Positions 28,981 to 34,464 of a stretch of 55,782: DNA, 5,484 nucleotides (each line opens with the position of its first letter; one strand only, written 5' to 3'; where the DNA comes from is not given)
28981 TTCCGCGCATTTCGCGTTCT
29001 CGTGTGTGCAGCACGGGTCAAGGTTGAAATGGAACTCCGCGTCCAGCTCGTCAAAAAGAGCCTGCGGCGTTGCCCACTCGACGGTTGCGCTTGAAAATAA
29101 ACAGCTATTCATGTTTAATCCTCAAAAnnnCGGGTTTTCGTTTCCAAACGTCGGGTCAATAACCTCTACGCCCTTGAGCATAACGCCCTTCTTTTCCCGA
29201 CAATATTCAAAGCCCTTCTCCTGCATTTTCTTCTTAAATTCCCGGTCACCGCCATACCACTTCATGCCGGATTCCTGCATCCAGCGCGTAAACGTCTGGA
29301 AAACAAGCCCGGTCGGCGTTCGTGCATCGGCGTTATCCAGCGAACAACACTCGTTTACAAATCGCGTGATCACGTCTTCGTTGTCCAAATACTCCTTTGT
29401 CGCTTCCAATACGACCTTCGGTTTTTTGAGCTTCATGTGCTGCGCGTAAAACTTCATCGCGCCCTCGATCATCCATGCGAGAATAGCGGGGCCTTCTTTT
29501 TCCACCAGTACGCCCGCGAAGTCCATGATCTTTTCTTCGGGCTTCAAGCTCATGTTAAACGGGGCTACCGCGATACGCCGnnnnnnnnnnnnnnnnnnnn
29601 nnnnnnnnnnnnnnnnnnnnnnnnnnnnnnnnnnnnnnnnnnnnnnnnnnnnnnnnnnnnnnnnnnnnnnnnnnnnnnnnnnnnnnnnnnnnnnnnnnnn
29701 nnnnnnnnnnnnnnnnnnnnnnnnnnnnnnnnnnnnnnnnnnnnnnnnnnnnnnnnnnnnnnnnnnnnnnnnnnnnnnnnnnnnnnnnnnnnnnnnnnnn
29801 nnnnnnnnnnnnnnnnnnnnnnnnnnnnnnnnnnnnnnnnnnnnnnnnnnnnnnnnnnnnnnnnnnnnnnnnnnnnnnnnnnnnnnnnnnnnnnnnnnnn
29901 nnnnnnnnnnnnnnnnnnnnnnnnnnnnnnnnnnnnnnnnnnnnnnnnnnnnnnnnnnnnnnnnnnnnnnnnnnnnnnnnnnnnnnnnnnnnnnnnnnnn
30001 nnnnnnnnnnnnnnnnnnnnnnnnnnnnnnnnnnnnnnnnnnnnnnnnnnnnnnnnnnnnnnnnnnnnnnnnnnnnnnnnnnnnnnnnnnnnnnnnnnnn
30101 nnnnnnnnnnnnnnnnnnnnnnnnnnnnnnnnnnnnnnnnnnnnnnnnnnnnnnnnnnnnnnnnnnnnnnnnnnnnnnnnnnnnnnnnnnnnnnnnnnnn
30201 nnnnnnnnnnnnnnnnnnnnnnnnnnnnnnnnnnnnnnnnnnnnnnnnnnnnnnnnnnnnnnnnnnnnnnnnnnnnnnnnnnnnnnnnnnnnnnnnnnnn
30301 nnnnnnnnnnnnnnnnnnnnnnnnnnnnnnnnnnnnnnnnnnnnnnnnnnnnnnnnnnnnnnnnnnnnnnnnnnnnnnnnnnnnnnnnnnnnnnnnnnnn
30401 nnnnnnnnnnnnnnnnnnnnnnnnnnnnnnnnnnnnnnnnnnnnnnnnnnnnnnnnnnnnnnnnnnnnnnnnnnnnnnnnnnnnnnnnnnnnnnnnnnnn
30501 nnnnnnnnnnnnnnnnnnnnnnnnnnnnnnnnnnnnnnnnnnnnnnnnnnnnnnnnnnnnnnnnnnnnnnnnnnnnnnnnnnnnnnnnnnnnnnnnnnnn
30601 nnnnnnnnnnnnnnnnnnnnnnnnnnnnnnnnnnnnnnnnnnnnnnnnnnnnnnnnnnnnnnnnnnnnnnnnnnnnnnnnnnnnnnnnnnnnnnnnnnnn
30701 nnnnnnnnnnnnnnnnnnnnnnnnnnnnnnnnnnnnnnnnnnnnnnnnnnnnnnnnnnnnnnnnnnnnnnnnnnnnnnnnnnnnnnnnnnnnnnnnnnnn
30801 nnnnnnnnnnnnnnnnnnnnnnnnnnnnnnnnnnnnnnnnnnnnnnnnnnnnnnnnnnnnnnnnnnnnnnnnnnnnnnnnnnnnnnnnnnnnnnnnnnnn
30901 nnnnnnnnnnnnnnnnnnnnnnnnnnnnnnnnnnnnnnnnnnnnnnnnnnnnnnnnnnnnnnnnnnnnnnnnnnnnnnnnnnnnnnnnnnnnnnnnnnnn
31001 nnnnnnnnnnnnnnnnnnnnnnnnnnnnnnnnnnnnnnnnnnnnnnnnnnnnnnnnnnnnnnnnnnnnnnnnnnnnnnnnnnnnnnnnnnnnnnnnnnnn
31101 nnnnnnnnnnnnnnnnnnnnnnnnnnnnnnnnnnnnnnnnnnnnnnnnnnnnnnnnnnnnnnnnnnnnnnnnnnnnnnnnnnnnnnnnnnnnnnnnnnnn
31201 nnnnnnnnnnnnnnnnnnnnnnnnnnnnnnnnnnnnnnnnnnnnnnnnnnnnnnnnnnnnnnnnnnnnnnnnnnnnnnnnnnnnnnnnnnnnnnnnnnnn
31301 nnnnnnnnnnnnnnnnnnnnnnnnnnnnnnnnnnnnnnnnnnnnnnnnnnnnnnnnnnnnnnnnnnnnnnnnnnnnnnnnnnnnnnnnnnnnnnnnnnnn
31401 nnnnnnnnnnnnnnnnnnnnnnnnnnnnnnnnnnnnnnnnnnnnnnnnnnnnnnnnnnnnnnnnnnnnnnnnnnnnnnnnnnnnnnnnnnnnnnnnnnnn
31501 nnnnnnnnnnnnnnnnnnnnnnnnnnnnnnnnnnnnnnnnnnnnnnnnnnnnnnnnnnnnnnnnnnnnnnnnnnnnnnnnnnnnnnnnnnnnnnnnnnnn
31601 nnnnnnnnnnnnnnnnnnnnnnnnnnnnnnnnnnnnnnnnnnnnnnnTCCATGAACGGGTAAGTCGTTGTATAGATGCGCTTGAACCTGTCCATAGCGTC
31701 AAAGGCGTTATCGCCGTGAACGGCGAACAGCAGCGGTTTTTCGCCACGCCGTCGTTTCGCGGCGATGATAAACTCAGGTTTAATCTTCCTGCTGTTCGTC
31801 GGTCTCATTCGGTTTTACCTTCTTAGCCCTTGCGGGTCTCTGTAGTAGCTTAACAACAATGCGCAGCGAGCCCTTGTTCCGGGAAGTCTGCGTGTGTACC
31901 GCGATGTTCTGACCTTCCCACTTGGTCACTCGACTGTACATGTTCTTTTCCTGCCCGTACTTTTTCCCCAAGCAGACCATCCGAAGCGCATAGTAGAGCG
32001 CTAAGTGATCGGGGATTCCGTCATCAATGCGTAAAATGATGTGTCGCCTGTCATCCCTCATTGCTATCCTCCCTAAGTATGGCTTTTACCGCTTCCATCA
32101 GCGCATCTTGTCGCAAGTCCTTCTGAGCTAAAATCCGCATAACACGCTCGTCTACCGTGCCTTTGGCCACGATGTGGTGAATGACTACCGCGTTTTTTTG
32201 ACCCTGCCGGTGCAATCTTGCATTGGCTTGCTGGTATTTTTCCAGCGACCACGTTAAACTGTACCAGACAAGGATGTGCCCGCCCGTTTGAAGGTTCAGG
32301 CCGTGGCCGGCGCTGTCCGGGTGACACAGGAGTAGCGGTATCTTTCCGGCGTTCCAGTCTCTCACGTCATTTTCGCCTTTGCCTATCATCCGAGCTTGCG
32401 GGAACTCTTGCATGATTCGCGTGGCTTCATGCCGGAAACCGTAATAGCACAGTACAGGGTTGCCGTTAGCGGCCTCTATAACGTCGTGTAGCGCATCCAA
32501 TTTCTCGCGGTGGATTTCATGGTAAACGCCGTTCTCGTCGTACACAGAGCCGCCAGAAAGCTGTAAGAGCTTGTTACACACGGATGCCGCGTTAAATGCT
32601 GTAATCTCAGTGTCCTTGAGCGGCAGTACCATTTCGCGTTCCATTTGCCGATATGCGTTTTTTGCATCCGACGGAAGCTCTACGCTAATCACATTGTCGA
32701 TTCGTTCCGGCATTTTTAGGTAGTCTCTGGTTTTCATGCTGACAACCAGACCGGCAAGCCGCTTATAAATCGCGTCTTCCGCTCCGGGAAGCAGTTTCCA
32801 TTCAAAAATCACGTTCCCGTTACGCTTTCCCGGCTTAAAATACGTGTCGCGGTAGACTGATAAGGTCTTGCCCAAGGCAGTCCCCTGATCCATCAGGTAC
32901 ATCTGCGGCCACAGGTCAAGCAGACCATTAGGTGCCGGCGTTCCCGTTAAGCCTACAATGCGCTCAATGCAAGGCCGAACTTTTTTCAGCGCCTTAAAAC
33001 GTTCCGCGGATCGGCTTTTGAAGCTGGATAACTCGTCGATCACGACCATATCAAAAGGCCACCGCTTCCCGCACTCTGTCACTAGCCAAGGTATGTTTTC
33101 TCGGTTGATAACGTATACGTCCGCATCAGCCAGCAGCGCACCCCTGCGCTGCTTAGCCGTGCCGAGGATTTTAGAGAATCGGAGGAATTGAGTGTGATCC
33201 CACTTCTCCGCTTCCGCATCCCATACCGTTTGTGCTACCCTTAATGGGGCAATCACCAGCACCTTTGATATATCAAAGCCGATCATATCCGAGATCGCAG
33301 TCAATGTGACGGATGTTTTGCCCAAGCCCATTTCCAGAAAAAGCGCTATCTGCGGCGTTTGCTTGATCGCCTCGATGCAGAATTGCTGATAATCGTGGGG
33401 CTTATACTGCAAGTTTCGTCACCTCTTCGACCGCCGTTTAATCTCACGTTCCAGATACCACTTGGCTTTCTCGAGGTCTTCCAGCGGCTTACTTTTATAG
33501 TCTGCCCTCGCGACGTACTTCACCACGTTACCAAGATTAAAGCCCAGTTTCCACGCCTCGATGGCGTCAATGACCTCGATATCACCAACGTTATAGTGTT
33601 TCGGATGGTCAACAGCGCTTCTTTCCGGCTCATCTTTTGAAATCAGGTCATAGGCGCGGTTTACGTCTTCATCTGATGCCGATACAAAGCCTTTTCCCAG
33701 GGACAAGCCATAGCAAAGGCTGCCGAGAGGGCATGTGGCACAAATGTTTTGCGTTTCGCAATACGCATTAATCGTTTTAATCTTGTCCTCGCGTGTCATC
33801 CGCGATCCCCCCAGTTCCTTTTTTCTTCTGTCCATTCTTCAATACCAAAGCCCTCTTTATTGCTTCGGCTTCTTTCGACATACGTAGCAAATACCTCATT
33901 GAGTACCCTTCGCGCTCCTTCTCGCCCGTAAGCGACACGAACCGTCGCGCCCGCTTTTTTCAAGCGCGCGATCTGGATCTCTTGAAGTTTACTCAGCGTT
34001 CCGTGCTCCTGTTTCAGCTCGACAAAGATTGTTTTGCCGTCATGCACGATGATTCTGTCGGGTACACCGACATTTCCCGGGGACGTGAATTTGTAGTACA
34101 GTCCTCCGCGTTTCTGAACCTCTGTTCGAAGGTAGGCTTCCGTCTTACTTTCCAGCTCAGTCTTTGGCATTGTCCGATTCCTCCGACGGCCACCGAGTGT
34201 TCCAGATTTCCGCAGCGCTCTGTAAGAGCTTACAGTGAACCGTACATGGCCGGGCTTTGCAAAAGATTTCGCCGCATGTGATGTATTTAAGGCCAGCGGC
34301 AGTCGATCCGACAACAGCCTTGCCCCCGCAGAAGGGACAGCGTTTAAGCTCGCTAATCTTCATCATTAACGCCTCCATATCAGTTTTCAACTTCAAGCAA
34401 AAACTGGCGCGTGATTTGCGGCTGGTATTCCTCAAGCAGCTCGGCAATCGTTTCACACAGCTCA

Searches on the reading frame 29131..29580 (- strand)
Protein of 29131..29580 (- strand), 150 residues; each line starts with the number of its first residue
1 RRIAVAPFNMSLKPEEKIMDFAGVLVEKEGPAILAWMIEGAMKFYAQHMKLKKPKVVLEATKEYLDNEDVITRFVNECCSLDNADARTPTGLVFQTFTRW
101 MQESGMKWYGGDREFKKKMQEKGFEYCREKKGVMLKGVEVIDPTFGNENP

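Call 81: find_homologous_proteins(query=window:29131-29580:-, max_evalue=0.001)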
Query window:29131-29580:- (150 aa): 1 proteins with E <= 0.001 among 15 candidates.
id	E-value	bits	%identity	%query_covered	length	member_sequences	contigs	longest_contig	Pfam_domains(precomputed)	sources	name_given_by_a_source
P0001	8.9e-4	37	35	70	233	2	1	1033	PF19263.6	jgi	jgi:putative DNA primase/helicase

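Call 97: search_solved_structures(query=A4, max_evalue=10, show_alignments=2)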
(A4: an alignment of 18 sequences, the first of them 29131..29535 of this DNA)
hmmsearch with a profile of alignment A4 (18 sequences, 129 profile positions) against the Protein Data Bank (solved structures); distinct sequences matched with E-value up to 10: 14.
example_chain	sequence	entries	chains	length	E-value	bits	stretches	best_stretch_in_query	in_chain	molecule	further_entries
9ivf_A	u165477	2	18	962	0.0001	25.4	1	30-126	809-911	Putative primase C962R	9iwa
8wvz_A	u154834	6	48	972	0.00011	25.4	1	30-126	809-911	Putative primase C962R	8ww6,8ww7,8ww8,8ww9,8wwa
8iqh_A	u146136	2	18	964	0.00011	25.3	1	30-126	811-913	Putative primase C962R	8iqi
9z7q_I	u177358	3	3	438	0.17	15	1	52-117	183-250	Cmr1-MntA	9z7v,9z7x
6tda_L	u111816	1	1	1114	0.26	14.4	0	40-125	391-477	Chromatin structure-remodeling complex protein RSC8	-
9p8v_A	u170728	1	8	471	0.32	14.1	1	50-94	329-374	DNTP triphosphohydrolase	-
9p8t_A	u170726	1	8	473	0.32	14.1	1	50-94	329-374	DNTP triphosphohydrolase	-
9p8s_A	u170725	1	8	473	0.32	14.1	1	50-94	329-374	DNTP triphosphohydrolase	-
9p8u_A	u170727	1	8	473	0.32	14.1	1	50-94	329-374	DNTP triphosphohydrolase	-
9hnh_A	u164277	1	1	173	0.46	13.6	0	50-105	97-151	Chains: A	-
2o8k_A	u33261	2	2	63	1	12.4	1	73-122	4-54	RNA polymerase sigma factor RpoN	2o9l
2ahq_A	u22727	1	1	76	1.1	12.4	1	73-121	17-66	RNA polymerase sigma factor RpoN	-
9bw1_M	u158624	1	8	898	1.2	12.3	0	57-117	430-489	Integrase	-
8imn_5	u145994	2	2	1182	2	11.5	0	45-101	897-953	CpcN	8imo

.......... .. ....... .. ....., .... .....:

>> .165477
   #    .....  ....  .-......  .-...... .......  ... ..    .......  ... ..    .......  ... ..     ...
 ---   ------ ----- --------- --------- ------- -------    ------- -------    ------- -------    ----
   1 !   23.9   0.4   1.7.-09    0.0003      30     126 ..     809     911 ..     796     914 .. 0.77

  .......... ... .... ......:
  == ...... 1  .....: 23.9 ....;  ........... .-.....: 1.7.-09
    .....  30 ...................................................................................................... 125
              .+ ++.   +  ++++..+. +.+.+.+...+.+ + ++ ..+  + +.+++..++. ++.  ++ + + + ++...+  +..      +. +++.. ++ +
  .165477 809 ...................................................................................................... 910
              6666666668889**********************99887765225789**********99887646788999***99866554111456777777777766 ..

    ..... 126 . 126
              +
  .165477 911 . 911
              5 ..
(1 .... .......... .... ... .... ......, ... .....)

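Call 101: predict_structure(alignment_id=A4)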
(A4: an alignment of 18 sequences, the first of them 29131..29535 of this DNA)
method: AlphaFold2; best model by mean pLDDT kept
length: 135 residues; sequences in the alignment: 18
mean_pLDDT: 86.2   pTM: 0.62
mean pLDDT of the five models: 86.2, 86.0, 85.9, 82.4, 80.8
residues with pLDDT >= 90: 68; 70-90: 57; 50-70: 7; < 50: 3
segments of 3 or more residues with pLDDT < 50: 133-135
pLDDT, mean of each block of 10 residues (from residue 1): 84 88 82 77 75 86 96 95 92 88 95 95 86 46
secondary structure, 60 per line:
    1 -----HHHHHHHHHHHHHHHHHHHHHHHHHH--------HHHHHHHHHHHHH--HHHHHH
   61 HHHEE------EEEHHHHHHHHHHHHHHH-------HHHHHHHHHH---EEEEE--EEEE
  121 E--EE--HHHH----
elements in order: H6-31 H40-52 H55-63 E72-74 H75-89 H97-106 E110-114 E117-121 H128-131

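Call 104: fold_search(model_id=the predicted structure, library=pdb)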
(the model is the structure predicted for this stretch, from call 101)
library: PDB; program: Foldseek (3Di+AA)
matches with E <= 10: 466; with E <= 0.001: 0
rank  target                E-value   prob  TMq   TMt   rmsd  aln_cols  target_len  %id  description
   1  8iqh_B                1.4e-02  0.99  0.42  0.08  13.1       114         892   19  Structure of Full-Length AsfvPrimPol in Apo-Form (released 2023-07-26)
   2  8iqh_C                2.9e-02  0.98  0.42  0.08  13.1       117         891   22  Structure of Full-Length AsfvPrimPol in Apo-Form (released 2023-07-26)
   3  9iwa_C                4.0e-02  0.98  0.43  0.08  13.2       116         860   22  Structure of apo AsfvPrimPol with dodecamer (released 2025-12-24)
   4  8iqh_K                4.2e-02  0.96  0.41  0.08  13.7       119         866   21  Structure of Full-Length AsfvPrimPol in Apo-Form (released 2023-07-26)
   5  8iqh_J                5.5e-02  0.91  0.39  0.08  13.9       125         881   19  Structure of Full-Length AsfvPrimPol in Apo-Form (released 2023-07-26)
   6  8iqi_A                6.6e-02  0.99  0.43  0.08   5.5        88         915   18  Structure of Full-Length AsfvPrimPol in Complex-Form (released 2023-07-26)
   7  8iqh_M                1.1e-01  0.92  0.42  0.08  12.6       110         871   19  Structure of Full-Length AsfvPrimPol in Apo-Form (released 2023-07-26)
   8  8iqh_G                1.2e-01  0.90  0.42  0.08  12.4       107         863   20  Structure of Full-Length AsfvPrimPol in Apo-Form (released 2023-07-26)
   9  8ww6_E                1.3e-01  0.97  0.44  0.11   3.9        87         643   15  Structure of ATP-rs-Form AsfvPrimPol Hexamer (released 2025-04-30)
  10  8wvz_E                1.4e-01  0.97  0.44  0.08   4.3        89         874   17  Structure of ADP-Form AsfvPrimPol Hexamer (released 2024-10-30)
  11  9ivf_A                1.7e-01  0.94  0.42  0.11   4.3        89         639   17  Structure of Full-Length AsfvPrimPol with polyT DNA (released 2025-12-24)
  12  1ka8_A                1.9e-01  0.87  0.40  0.51   5.6       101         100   14  Crystal Structure of the Phage P4 Origin-Binding Domain (released 2002-04-17)
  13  8y6p                  2.1e-01  0.54  0.34  0.05  14.4       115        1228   15  Structure of the auto-inhibited Dark monomer (released 2024-04-10)
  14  8zjr_M                2.3e-01  0.91  0.41  0.62   3.8        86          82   13  Structure of nucleosome-bound RFX5 complex (released 2025-08-13)
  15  8ww7_H                2.7e-01  0.82  0.41  0.07  19.2        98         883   16  Structure of AMPPNP-Form AsfvPrimPol Dodecamer (released 2025-04-30)
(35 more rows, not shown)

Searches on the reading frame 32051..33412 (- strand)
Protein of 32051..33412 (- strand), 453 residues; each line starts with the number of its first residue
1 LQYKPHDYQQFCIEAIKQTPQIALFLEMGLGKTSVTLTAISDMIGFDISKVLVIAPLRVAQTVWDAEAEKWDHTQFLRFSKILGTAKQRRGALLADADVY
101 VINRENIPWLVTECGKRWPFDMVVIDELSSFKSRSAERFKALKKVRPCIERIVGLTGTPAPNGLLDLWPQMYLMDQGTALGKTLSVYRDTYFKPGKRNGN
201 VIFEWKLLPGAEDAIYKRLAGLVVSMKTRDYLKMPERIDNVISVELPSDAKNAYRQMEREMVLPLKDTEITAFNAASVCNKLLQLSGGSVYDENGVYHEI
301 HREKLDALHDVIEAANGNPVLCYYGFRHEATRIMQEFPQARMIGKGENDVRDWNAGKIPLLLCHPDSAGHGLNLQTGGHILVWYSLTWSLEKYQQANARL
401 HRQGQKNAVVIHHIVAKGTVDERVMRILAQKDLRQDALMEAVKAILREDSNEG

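Call 13: search_protein_families(library=phrogs, proteins=[window:32051-33412:-], max_evalue=0.001)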
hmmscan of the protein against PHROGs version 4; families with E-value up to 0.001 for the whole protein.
window:32051-33412:- (453 aa): 8 families
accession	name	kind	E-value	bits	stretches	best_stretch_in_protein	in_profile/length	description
phrog_62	-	DNA, RNA and nucleotide metabolism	9.3e-173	578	1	1-451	693-1145/1881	DNA helicase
phrog_11354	-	unknown function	1.5e-47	161.1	1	344-447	10-113/116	-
phrog_29996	-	unknown function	4e-12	45.9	2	360-432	1086-1158/1189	-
phrog_16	-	DNA, RNA and nucleotide metabolism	2.8e-11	43.4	1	2-417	270-602/986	DNA helicase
phrog_1685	-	unknown function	2.9e-08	32.4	1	352-440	1462-1550/2278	-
phrog_11801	-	other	5.3e-07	28.1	1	367-440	1420-1494/2269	DNA methyltransferase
phrog_23807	-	unknown function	3.8e-06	25.9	1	362-422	591-652/1053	-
phrog_21007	-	other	0.00019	20.6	1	343-440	59-156/857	DNA methyltransferase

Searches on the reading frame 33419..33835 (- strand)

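Call 13: search_protein_families(library=phrogs, proteins=[window:33419-33835:-], max_evalue=0.001)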
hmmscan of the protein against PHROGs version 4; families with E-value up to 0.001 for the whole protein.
window:33419-33835:- (138 aa): 23 families
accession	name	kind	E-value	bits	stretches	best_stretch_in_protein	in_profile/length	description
phrog_236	-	other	4.5e-28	100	1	67-137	233-307/431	nucleotide kinase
phrog_1689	-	other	1.7e-21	78.2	1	69-137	161-236/243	nucleotide kinase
phrog_4943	-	unknown function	5.1e-21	76.8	1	56-137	73-161/166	-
phrog_4897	-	other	1.4e-20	75.2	1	65-134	105-179/186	kinase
phrog_11324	-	other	2.6e-20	74.4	1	69-136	5-72/139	nucleotide kinase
phrog_2781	-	unknown function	6.7e-18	66.7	1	54-137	159-246/253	-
phrog_18538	-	unknown function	2.8e-16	60.8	1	73-131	3-67/159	-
phrog_4472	-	other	5e-15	56.3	1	73-136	12-78/100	nucleotide kinase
phrog_25460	-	unknown function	3.5e-14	53.8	1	75-135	77-140/144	-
phrog_5839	-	unknown function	1.9e-13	51.6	1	75-132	8-64/128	-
phrog_2585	-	other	2.8e-13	51.6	1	17-134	40-166/175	nucleotide kinase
phrog_2387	-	other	4.8e-12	47.3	1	75-137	5-73/147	nucleotide kinase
phrog_4824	-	unknown function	7e-09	36.8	1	74-133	5-61/128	-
phrog_26005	-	unknown function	2.6e-08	34.6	1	67-134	236-305/310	-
phrog_32366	-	unknown function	4e-08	34.3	1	73-131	7-65/170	-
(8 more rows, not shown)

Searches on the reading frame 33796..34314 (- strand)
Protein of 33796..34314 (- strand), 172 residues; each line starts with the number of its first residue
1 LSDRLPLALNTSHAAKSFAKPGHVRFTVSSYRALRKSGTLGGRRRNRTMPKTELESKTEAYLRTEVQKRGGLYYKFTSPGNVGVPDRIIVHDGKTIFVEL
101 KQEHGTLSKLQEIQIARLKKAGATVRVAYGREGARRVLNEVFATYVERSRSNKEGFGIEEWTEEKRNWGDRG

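Call 14: search_protein_families(library=phrogs, proteins=[window:33796-34314:-], max_evalue=0.001)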
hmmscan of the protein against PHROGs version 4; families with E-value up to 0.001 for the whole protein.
window:33796-34314:- (172 aa): 3 families
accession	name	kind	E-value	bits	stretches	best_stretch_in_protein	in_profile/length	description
phrog_93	-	DNA, RNA and nucleotide metabolism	2.5e-27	96.8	1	47-147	346-447/613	endonuclease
phrog_5702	-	DNA, RNA and nucleotide metabolism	4.6e-09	37.1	1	83-140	6-65/70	Holliday junction resolvase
phrog_824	-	unknown function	8.5e-09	36.7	1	83-148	113-181/265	-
